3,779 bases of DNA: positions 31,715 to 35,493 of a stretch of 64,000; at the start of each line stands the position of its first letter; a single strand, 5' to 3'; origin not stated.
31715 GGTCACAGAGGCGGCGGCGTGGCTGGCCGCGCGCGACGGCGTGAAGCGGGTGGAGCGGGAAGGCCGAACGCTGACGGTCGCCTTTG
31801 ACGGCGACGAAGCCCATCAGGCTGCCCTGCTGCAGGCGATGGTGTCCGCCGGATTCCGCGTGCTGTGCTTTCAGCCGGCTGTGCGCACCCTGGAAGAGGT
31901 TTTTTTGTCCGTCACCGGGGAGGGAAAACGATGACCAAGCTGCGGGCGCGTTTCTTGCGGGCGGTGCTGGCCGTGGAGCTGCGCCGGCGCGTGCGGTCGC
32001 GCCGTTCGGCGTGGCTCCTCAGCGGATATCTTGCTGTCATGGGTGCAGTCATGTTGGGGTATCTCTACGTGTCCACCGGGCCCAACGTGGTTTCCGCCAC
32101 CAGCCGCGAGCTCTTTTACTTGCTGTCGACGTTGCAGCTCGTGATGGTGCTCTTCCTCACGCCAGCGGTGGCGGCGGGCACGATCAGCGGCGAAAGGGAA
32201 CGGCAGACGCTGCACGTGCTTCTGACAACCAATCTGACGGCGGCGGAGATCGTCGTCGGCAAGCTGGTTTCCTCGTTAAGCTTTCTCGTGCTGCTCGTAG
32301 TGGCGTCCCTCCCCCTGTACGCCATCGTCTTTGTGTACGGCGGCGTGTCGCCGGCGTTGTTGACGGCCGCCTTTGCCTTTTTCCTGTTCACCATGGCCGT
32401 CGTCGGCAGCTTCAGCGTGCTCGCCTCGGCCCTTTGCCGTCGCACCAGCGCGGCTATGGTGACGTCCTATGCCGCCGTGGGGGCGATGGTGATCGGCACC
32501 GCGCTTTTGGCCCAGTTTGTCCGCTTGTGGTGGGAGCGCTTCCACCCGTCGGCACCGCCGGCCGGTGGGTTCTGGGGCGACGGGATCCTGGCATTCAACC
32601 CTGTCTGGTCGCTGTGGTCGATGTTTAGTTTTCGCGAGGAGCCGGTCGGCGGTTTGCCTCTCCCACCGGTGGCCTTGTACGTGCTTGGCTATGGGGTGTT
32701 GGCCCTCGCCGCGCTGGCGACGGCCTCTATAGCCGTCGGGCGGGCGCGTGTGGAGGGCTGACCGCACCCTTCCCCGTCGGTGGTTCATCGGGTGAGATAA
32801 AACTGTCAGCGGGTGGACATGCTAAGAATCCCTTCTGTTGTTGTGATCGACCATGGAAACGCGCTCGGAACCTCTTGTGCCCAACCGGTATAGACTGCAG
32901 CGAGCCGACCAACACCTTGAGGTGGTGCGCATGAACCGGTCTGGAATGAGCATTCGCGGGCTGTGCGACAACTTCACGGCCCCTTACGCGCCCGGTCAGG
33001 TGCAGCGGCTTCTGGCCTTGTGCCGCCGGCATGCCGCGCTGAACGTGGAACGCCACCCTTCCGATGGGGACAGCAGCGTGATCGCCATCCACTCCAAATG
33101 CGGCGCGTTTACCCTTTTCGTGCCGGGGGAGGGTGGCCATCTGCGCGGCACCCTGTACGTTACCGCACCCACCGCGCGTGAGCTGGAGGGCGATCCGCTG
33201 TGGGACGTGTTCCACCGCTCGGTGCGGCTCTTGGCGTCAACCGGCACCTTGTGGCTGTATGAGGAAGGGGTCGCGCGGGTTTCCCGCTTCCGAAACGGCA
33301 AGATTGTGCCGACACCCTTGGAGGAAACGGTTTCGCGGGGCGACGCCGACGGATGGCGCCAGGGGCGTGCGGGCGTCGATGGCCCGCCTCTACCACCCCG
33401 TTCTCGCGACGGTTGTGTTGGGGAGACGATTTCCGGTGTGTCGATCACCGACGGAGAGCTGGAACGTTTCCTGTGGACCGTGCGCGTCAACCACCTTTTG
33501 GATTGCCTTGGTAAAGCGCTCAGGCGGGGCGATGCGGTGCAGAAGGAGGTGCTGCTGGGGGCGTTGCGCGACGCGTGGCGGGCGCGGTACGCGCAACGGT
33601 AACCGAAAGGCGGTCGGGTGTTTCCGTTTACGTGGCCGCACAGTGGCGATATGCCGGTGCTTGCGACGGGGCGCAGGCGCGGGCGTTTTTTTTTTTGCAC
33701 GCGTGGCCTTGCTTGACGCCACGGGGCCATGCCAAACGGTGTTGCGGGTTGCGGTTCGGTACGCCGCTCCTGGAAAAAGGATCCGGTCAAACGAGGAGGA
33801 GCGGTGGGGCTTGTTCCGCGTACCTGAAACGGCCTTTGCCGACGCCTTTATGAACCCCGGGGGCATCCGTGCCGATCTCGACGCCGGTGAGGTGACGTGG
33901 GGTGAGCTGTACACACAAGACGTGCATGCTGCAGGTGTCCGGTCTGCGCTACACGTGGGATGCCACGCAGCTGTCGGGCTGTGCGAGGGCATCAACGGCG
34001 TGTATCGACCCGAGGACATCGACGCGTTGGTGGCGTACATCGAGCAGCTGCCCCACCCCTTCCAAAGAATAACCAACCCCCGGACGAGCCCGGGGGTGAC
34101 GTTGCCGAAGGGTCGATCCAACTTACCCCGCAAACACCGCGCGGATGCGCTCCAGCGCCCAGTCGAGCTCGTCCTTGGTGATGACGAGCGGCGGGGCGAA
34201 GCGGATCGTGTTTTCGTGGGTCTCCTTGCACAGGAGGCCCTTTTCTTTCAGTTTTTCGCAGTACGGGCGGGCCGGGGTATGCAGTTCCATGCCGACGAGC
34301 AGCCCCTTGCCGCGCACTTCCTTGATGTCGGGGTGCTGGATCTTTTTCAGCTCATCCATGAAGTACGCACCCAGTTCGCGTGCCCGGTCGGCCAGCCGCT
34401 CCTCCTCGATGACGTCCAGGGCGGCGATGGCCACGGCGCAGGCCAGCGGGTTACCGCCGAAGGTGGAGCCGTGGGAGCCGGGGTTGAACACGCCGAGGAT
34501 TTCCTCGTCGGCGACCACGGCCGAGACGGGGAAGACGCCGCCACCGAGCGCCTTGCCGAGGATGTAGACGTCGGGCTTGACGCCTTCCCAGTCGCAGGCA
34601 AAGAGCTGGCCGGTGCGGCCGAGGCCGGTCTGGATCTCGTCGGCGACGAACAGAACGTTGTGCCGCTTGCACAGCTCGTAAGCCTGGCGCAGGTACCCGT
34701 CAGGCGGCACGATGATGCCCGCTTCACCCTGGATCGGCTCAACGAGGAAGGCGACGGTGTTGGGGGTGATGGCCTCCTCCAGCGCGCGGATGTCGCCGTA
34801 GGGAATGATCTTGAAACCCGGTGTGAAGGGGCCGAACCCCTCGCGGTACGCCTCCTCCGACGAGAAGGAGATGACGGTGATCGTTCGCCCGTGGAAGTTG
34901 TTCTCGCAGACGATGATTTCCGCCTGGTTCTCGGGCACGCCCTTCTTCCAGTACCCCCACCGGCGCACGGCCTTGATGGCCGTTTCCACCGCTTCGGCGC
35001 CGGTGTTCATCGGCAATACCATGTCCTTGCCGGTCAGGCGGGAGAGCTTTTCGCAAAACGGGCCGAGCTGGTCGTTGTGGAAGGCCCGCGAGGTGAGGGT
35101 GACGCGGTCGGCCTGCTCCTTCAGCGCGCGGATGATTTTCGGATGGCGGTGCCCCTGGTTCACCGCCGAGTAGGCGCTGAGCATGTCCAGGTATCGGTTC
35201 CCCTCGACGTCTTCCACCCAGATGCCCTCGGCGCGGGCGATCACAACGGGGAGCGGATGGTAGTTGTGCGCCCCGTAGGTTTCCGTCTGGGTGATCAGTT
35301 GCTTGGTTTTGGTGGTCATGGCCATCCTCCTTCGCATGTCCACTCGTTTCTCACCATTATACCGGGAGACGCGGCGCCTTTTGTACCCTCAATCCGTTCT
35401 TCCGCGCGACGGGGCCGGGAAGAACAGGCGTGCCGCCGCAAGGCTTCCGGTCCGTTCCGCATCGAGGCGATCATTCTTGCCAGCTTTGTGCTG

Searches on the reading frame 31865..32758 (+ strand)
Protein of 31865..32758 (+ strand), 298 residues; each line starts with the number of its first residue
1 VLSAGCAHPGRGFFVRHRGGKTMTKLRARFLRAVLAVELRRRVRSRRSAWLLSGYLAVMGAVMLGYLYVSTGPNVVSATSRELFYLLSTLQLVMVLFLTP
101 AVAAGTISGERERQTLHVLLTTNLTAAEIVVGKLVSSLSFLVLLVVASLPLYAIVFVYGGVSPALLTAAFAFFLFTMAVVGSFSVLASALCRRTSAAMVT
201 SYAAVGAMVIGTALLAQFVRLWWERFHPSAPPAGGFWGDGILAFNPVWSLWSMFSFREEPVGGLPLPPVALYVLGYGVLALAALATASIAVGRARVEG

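Call 48: search_protein_families(library=pfam, proteins=[window:31865-32758:+], max_evalue=0.0001)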
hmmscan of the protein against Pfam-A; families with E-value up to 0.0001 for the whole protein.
window:31865-32758:+ (298 aa): 2 families
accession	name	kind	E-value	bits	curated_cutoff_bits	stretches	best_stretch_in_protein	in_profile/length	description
PF12679.13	ABC2_membrane_2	-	6.5e-11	42.4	27.2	1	33-212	2-199/283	ABC-2 family transporter protein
PF12698.13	ABC2_membrane_3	-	2.9e-05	23.8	31.6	1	84-232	161-311/347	ABC-2 family transporter protein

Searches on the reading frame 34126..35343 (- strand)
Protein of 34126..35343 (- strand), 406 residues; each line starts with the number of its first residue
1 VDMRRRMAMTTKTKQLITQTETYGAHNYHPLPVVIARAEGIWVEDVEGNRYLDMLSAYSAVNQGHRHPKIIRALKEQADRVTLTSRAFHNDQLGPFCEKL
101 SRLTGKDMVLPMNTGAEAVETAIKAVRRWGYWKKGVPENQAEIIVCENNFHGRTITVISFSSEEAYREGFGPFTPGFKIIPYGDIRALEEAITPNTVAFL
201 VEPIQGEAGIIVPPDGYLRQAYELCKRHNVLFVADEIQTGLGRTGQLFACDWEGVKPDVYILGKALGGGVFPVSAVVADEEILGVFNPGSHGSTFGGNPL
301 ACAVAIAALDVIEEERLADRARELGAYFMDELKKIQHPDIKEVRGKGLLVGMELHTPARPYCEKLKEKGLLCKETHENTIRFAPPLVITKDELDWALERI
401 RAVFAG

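Call 31: search_protein_families(library=pfam, proteins=[window:34126-35343:-], max_evalue=0.00001)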
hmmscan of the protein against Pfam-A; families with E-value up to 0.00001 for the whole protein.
window:34126-35343:- (406 aa): 1 family
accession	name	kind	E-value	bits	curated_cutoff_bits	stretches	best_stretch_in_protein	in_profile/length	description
PF00202.27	Aminotran_3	-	1.7e-140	468.7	30.5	1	23-403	1-402/403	Aminotransferase class-III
